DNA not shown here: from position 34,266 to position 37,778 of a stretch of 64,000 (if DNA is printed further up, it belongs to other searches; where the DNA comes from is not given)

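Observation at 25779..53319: Two-gene operon of giant paralogous lipoproteins (5,893 aa + 3,272 aa) filling 43% of the window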

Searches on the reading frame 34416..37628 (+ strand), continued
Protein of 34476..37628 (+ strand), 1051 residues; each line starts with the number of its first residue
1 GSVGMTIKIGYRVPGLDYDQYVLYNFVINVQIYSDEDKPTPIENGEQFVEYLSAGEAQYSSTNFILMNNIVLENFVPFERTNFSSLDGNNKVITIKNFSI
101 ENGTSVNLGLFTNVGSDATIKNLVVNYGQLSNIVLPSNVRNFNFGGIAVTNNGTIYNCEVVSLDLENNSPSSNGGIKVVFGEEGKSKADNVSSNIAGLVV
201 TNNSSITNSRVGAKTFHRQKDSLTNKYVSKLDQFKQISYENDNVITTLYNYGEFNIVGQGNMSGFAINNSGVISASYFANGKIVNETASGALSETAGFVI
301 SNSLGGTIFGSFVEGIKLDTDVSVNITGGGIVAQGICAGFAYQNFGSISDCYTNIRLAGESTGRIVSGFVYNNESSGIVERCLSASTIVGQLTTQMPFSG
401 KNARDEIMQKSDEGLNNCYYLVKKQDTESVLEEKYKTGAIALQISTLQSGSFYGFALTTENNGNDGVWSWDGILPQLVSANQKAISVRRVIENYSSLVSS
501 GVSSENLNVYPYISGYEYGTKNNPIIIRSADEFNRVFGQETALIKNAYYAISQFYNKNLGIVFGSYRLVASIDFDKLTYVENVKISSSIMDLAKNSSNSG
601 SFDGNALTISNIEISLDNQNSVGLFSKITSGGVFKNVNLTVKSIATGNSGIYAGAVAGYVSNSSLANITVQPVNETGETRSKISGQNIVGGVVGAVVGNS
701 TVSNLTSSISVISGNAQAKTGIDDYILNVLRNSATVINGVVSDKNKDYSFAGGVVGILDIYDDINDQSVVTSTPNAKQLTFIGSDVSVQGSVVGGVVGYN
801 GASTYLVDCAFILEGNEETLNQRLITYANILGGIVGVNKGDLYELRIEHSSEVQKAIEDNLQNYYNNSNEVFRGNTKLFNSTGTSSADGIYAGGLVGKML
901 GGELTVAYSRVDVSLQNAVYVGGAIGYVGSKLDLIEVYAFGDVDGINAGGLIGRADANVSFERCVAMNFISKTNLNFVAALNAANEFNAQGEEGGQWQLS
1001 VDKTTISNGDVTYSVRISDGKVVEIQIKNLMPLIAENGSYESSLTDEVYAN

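Call 107: list_cluster_members(proteins=[P0012, P0021, P0011, P0022, P0153])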
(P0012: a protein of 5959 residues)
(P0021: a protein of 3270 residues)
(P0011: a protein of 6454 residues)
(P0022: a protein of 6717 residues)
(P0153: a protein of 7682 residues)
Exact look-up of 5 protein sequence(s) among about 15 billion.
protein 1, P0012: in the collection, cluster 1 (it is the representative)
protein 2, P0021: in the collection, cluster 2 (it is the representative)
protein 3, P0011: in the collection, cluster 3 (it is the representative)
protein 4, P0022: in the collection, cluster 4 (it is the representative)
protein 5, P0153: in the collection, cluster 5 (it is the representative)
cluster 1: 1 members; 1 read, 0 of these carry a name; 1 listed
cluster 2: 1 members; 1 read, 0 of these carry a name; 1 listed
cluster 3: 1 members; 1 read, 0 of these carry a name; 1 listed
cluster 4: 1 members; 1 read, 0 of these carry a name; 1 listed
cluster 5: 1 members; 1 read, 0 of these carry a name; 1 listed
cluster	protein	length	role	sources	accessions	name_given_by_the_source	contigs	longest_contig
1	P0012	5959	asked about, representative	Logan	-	-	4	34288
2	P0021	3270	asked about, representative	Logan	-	-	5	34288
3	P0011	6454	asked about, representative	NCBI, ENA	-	-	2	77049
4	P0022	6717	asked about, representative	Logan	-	-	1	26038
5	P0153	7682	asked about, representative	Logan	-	-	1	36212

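Call 108: find_encoding_contigs(protein=P0021, flank=10000, max_places=5)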
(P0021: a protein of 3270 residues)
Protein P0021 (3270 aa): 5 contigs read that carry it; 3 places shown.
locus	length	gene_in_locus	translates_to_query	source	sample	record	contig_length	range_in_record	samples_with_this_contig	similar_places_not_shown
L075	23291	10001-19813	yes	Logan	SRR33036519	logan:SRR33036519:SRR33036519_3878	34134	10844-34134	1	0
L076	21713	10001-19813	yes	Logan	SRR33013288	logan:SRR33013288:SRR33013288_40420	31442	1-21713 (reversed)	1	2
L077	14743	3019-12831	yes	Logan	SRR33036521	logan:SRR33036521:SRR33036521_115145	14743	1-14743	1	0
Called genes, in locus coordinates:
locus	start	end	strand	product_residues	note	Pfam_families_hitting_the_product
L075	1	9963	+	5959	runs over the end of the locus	-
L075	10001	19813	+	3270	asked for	-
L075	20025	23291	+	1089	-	?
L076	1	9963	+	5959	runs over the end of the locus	-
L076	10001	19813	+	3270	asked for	-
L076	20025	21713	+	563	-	?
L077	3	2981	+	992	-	?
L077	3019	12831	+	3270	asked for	-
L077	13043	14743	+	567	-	?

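Call 113: search_protein_families(library=pfam, proteins=[P0077, P0020, P0096], max_evalue=0.01)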
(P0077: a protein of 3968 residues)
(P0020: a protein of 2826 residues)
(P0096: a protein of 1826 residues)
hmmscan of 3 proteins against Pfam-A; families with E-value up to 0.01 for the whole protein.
P0077 (3968 aa): 0 families

P0020 (2826 aa): 0 families

P0096 (1826 aa): 0 families
